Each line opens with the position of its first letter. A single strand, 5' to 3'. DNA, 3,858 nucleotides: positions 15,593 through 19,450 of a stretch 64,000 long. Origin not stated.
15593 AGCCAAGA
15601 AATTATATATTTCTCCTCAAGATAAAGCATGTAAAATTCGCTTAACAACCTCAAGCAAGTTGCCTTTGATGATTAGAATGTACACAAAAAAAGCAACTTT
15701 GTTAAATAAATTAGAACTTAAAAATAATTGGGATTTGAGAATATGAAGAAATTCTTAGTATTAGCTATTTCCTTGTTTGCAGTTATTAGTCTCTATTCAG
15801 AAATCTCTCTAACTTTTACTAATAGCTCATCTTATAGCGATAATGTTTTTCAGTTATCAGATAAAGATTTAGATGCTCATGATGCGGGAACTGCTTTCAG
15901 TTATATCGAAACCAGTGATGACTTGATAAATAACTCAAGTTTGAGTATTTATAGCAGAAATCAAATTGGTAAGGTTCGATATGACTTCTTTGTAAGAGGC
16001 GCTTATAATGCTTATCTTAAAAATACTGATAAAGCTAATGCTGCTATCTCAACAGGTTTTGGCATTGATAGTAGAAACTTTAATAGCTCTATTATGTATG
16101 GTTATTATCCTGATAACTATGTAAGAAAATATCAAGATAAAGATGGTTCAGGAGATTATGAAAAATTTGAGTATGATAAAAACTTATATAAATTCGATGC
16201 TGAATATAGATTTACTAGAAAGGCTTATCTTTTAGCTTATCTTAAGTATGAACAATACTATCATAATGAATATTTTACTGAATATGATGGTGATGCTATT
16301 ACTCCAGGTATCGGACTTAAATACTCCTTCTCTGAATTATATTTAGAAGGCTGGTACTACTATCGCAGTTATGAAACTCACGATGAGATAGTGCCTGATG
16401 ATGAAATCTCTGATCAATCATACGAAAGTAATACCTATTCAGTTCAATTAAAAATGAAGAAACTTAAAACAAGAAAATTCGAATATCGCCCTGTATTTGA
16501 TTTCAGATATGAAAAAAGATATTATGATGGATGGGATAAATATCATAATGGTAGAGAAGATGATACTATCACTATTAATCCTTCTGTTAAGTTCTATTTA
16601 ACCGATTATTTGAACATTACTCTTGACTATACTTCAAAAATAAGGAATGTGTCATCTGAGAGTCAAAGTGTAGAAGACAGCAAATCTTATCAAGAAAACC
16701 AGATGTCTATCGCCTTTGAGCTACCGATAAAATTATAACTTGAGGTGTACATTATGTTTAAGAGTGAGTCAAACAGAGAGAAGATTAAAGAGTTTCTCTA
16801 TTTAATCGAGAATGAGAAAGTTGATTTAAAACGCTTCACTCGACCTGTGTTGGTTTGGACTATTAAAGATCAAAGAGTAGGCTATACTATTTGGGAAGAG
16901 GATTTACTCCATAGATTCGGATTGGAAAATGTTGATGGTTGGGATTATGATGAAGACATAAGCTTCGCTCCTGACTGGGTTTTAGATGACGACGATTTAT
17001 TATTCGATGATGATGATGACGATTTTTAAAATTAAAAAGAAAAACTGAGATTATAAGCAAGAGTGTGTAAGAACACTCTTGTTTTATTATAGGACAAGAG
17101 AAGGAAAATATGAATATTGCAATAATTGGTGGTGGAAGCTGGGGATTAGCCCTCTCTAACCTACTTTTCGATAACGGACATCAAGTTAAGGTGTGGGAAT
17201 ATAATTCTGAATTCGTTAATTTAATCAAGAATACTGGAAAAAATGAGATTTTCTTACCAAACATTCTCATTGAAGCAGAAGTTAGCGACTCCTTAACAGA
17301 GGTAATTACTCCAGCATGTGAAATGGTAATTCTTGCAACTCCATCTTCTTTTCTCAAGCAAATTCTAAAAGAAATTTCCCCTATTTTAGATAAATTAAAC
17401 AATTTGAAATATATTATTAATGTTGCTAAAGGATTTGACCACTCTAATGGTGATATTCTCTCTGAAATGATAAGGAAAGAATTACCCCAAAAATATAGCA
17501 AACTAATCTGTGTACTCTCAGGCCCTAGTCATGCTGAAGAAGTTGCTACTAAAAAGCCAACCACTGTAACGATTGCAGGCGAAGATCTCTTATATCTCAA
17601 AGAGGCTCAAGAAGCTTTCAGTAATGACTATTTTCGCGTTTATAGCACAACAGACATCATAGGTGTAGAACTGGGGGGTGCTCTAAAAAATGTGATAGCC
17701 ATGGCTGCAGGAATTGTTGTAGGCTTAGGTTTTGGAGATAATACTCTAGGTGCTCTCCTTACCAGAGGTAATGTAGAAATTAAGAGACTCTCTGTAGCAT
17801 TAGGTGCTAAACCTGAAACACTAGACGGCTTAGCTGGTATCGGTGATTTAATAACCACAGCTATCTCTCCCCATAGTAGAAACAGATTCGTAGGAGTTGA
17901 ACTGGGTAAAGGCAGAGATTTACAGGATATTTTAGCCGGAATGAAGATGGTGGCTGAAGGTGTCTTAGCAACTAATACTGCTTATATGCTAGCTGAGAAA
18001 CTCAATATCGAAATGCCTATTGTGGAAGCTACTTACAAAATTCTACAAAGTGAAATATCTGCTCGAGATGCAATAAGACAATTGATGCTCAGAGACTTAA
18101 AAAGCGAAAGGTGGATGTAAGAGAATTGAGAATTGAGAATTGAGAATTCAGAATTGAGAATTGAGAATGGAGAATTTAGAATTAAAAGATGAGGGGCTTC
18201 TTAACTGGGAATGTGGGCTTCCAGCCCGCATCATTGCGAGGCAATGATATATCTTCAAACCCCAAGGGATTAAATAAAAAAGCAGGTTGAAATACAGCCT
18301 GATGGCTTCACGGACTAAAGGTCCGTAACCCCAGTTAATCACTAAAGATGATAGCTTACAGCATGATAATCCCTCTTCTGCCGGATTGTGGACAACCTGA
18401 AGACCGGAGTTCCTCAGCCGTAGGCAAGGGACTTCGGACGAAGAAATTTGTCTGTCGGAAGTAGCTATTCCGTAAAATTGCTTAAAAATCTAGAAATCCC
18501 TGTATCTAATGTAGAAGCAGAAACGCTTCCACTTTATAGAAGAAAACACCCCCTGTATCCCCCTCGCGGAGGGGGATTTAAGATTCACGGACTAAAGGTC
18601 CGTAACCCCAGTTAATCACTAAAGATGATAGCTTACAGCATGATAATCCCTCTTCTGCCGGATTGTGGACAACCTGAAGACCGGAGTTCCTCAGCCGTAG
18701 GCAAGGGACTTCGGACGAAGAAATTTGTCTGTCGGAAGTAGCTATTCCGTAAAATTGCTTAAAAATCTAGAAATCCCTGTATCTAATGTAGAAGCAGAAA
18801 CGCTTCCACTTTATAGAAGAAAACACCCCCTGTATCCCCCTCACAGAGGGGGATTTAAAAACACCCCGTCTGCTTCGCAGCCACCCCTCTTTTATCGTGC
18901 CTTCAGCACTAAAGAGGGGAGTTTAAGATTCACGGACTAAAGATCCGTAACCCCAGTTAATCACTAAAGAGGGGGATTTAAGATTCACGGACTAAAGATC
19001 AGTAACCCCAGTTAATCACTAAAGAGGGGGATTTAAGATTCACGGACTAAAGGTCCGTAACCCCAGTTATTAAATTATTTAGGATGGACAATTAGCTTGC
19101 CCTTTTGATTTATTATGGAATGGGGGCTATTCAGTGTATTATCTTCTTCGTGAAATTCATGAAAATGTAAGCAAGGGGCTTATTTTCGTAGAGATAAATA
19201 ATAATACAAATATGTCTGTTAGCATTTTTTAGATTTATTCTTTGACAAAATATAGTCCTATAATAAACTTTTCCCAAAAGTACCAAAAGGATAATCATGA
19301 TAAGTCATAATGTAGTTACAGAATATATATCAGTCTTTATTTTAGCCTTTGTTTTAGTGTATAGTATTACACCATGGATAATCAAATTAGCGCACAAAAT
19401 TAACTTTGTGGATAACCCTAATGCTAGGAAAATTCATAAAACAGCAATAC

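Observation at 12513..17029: Poly-gamma-glutamate locus with a non-canonical third component and a predicted outer-membrane export module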

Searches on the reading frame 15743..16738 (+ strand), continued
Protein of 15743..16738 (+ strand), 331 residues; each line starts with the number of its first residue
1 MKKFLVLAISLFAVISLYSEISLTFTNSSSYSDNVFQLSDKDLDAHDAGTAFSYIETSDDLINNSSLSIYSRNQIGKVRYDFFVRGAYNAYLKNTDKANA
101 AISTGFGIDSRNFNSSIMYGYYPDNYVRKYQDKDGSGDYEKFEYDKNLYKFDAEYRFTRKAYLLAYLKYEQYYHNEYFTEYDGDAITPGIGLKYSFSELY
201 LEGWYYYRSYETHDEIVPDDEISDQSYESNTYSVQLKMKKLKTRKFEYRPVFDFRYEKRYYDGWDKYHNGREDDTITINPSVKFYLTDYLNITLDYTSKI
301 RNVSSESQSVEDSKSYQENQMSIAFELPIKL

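Call 47: find_related_loci(query=A4, collection=genome_contigs, flank=10000)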
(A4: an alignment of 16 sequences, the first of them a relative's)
Query A4 (338 aa) in genome_contigs; peptide patterns used: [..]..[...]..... (x = any residue, [..] = any of these).
155 stretches matched a pattern; 142 encode a relative of the query (tblastn E <= 1e-3); the best 80 are kept; 80 distinct loci.
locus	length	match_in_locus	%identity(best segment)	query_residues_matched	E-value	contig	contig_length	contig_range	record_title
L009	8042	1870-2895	36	1-338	2e-67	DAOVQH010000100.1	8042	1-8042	MAG TPA_asm: Candidatus Cloacimonadota bacterium isolate CSMAG_1570 CSMAG_1570_k141_2070771_length_8042_cov_65.4216, who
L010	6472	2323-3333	38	1-338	8e-66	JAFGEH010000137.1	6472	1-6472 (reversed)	MAG: Candidatus Cloacimonadota bacterium isolate Zod_Metabat.1219 k87_4288785, whole genome shotgun sequence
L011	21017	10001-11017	35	2-338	1e-60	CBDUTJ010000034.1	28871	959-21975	MAG TPA_asm: uncultured bacterium isolate SRR22302360_binner13_Refined_49 genome assembly, contig: ERZ25073602.296, whol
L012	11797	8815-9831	37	1-335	3e-58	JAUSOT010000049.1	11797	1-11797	MAG: Candidatus Cloacimonadales bacterium isolate E21_maxbin.083 E21_k141_198519, whole genome shotgun sequence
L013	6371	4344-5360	33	1-338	1e-57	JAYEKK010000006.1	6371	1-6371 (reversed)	MAG: Candidatus Cloacimonadota bacterium isolate MAG139 MAG139_6, whole genome shotgun sequence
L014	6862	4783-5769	35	11-338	2e-57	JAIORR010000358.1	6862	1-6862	MAG: Candidatus Cloacimonadota bacterium isolate SMBSF23 20074_Bin_4_contigs_1_c_000000001286, whole genome shotgun sequ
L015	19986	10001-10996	34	1-334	6e-57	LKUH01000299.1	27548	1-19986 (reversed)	MAG: Candidatus Cloacimonas sp. SDB scaffold-310, whole genome shotgun sequence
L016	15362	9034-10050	32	1-338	2e-56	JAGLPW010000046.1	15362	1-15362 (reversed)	MAG: Candidatus Cloacimonadota bacterium isolate RS_8_23 ROV157_8.bin.23.fa_46, whole genome shotgun sequence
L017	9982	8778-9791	34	2-338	7e-56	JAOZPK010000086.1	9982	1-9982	MAG: Candidatus Cloacimonadota bacterium isolate GMC4.metabat2.199_sub GMC4_10122_length_9982_cov_20.247104, whole genom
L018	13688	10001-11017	32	1-338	1e-55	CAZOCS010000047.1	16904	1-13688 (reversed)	MAG TPA_asm: uncultured Candidatus Cloacimonadota bacterium isolate SRP167671_co2_64 genome assembly, contig: NODE_4440_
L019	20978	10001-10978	35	10-334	3e-55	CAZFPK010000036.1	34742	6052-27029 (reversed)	MAG TPA_asm: uncultured Candidatus Cloacimonadota bacterium isolate SRP077602_co5_585 genome assembly, contig: NODE_6076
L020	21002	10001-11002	35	6-338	1e-54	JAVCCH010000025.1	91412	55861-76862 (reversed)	MAG: Candidatus Tenebribacter davisii isolate MAG_3300035698_1468 Ga0374944_142094, whole genome shotgun sequence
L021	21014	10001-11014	32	2-338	1e-54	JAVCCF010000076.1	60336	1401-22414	MAG: Candidatus Tenebribacter burtonii isolate MAG_3300035698_1346 Ga0374944_107434, whole genome shotgun sequence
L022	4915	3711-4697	34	11-338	3e-54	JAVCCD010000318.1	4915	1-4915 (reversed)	MAG: Candidatus Tenebribacter mawsonii isolate MAG_3300035698_1174 Ga0374944_065611, whole genome shotgun sequence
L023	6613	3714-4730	32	1-338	3e-54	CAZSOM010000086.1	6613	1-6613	MAG TPA_asm: uncultured Candidatus Cloacimonadota bacterium isolate SRP191223_co1_30 genome assembly, contig: NODE_15615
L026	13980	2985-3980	35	5-334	6e-50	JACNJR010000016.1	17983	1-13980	MAG: Candidatus Cloacimonadota bacterium isolate NIOZ-UU4 NIOZ-UU_NODE_3842_length_17983_cov_7.84237, whole genome shotg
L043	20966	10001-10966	26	24-335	7e-22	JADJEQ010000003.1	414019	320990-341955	MAG: Bacteroidales bacterium isolate Bjer_18-Q3-R1-45_BAT3C.220 tig00003295-10-4132110, whole genome shotgun sequence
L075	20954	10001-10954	24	26-334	1e-16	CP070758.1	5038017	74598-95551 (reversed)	MAG: Gemmatimonadota bacterium isolate bin29 chromosome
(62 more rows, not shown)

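Call 61: search_protein_families(library=pfam, proteins=[L043:11035-12036:+, L075:11004-12041:+, L026:4109-5125:+, L043:2174-5947:+, L016:728-4855:+, L043:8837-9811:+, L016:8117-9016:+, L075:8543-9454:+, L075:9503-10969:+], max_evalue=0.01)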
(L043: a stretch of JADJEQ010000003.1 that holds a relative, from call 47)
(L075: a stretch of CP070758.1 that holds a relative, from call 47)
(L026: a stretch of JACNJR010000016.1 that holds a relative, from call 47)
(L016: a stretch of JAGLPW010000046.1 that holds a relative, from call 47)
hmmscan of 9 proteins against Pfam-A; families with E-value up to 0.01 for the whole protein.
L043:11035-12036:+ (333 aa): 3 families
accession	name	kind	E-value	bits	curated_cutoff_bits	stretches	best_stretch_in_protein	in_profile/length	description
PF08309.17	LVIVD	-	1.2e-21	76.2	20.2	2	264-305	1-42/42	LVIVD repeat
PF03478.24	Beta-prop_KIB1-4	-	0.0043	17.1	27.4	0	232-296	92-143/242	KIB1-4 beta-propeller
PF21544.3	PorZ_N_b_propeller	-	0.0086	16.8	27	0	92-157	82-143/154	TSS9, PorZ, N-terminal beta-propeller domain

L075:11004-12041:+ (345 aa): 1 family
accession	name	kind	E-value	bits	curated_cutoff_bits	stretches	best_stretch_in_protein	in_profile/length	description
PF08309.17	LVIVD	-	1.2e-29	101.7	20.2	3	281-317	6-42/42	LVIVD repeat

L026:4109-5125:+ (338 aa): 3 families
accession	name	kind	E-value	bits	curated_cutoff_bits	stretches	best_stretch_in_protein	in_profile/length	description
PF08309.17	LVIVD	-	1.9e-11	43.5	20.2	2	224-260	1-37/42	LVIVD repeat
PF09826.15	Beta_propel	-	0.0075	15.6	22.4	0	34-75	191-232/495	Beta propeller domain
PF23414.1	Beta-prop_EML_2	-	0.0094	15.8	90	0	219-295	36-112/266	Echinoderm microtubule-associated protein second beta-propeller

L043:2174-5947:+ (1257 aa): 6 families
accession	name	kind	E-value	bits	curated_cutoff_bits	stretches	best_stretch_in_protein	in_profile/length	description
PF01364.23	Peptidase_C25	-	1.5e-59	202.5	23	1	246-589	1-372/374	Peptidase family C25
PF08126.16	Propeptide_C25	-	8.9e-21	74.4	22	1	31-230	4-199/205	Propeptide_C25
PF13860.13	FlgD_ig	-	1.9e-10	41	27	1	1184-1245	14-76/79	FlgD Ig-like domain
PF18962.6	Por_Secre_tail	-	0.0012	19.5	27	1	1175-1254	3-74/75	Secretion system C-terminal sorting domain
PF13585.12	CHU_C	-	0.0045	17.5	27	1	1194-1247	29-76/86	CHU_C Type IX secretion signal domain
PF11974.14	bMG3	-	0.0072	16.7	34.9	0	608-654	9-57/103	Bacterial alpha-2-macroglobulin MG3 domain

L016:728-4855:+ (1375 aa): 8 families
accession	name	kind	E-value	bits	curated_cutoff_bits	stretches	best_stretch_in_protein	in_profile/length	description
PF01364.23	Peptidase_C25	-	4.7e-65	220.7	23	1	167-519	1-373/374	Peptidase family C25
PF18911.6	PKD_4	-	4.4e-10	39.9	27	1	1093-1135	35-76/85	PKD domain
PF13860.13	FlgD_ig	-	9.2e-10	38.8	27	1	1310-1360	24-74/79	FlgD Ig-like domain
PF00801.26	PKD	-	1.7e-08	34.8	23.5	1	1095-1134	32-72/80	PKD domain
PF03785.20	Peptidase_C25_C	-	2.2e-08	34.3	25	1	525-602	1-78/79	Peptidase family C25, C terminal ig-like domain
PF18962.6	Por_Secre_tail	-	5.9e-08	33.3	27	1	1291-1371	2-73/75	Secretion system C-terminal sorting domain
PF07705.17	CARDB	-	8.1e-05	23.2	22.7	0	610-680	3-69/101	CARDB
PF13585.12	CHU_C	-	0.00013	22.5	27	1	1310-1370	28-81/86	CHU_C Type IX secretion signal domain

L043:8837-9811:+ (324 aa): 0 families

L016:8117-9016:+ (299 aa): 0 families

L075:8543-9454:+ (303 aa): 0 families

L075:9503-10969:+ (488 aa): 0 families

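Call 76: search_solved_structures(query=L043:8837-9811:+, max_evalue=10)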
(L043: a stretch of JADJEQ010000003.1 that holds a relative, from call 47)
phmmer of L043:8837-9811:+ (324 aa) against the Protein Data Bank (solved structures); distinct sequences matched with E-value up to 10: 1.
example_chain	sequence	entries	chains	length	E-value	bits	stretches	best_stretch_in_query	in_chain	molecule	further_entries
3l18_A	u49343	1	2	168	0.89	12.2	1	171-244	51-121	Intracellular protease I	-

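Call 86: list_cluster_members(proteins=[P0001, P0062])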
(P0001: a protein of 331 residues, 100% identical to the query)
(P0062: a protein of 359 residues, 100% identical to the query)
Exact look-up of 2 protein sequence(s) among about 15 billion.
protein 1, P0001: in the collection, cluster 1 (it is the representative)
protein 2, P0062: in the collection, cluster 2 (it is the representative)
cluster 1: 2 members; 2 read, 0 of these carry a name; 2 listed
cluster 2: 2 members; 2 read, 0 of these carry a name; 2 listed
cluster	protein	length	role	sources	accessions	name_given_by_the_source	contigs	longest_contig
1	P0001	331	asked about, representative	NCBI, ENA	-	-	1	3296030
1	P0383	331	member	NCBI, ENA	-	-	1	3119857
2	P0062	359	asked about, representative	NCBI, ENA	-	-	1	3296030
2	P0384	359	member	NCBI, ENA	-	-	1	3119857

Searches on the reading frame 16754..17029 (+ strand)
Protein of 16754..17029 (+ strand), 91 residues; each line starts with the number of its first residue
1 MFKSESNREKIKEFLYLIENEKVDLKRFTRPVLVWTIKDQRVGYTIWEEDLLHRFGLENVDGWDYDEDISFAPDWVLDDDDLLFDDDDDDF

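Call 3: search_protein_families(library=pfam, proteins=[window:16754-17029:+], max_evalue=1)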
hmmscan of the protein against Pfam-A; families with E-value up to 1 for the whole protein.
window:16754-17029:+ (91 aa): 0 families

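Call 4: search_protein_families(library=ncbifam, proteins=[window:16754-17029:+], max_evalue=1)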
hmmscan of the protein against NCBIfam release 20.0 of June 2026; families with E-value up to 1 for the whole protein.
window:16754-17029:+ (91 aa): 0 families

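Call 32: find_homologous_proteins(query=window:16754-17029:+, max_evalue=0.01)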
Query window:16754-17029:+ (91 aa): 58 proteins with E <= 0.01 among 60 candidates.
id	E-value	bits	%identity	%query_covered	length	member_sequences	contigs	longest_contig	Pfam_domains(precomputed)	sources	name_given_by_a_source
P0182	1.9e-44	168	82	80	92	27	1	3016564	-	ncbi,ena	-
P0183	2.8e-44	167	86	84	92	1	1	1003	-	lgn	-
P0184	1.7e-43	165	83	85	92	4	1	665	-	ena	-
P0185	2.1e-43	164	84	84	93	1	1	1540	-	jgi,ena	-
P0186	2.1e-42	161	83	84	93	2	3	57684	-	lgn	-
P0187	1.1e-41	159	84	85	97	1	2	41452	-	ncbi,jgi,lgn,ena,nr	ncbi:MAG: hypothetical protein B6226_00395 [Candidatus Cloacimonetes bacterium 4572_65]|nr:MAG: hypo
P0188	2.9e-40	154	79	85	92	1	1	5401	-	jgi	jgi:hypothetical protein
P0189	7.1e-36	140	74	84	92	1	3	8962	-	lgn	-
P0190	4.1e-29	119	61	84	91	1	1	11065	-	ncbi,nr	ncbi:MAG: hypothetical protein JXR56_03695 [Candidatus Cloacimonetes bacterium]|nr:hypothetical prot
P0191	8.9e-29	118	61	84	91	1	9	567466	-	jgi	jgi:hypothetical protein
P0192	2.7e-28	116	61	84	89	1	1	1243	-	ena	-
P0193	4.7e-27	112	60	85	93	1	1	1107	-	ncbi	-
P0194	1.0e-26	111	62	84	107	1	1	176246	-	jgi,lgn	-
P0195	1.1e-26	111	62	84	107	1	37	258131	-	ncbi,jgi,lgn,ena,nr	ncbi:MAG: hypothetical protein CVU49_03450 [Candidatus Cloacimonetes bacterium HGW-Cloacimonetes-2]|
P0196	1.6e-26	110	58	84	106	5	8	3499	-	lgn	-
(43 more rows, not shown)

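Call 75: search_solved_structures(query=window:16754-17029:+, max_evalue=10)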
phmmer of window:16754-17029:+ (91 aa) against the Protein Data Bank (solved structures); distinct sequences matched with E-value up to 10: 0.

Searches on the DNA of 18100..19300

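Call 83: search_rna_families(source=window, start=18100, end=19300, threshold=evalue, max_evalue=1)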
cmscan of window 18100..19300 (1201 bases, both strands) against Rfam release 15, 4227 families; matches with E-value up to 1: 0.
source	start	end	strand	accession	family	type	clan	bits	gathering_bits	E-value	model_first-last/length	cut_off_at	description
